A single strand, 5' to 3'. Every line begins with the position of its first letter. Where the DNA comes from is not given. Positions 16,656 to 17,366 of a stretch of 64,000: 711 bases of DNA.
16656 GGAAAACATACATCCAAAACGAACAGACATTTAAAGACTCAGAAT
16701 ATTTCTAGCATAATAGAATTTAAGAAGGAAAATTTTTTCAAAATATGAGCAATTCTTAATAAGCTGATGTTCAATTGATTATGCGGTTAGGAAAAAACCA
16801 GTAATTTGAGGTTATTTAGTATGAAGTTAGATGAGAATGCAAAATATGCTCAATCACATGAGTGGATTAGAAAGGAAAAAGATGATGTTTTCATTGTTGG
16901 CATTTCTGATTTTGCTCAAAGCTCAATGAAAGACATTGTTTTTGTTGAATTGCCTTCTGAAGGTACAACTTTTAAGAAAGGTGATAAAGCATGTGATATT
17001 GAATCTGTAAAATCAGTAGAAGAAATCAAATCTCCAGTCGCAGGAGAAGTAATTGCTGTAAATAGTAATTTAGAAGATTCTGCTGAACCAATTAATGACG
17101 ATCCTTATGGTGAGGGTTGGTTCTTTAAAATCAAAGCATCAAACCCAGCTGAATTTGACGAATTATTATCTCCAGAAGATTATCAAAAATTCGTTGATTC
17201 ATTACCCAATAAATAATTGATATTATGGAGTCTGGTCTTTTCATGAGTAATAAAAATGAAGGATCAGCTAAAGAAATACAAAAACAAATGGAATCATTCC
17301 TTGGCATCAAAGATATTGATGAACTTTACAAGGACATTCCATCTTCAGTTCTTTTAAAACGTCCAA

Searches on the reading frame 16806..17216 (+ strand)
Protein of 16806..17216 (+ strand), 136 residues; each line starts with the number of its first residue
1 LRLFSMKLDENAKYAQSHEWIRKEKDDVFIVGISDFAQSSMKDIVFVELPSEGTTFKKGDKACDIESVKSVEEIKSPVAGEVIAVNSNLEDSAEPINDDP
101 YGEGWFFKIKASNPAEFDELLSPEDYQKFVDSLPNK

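Call 8: search_protein_families(library=pfam, proteins=[window:16806-17216:+])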
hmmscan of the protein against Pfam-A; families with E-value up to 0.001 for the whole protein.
window:16806-17216:+ (136 aa): 2 families
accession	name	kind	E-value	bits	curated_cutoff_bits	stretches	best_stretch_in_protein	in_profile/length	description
PF01597.25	GCV_H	-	3.3e-41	140.5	22.2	1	13-131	2-120/122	Glycine cleavage H-protein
PF00364.28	Biotin_lipoyl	-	0.00021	21.5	22.1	1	51-91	22-62/73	Biotin-requiring enzyme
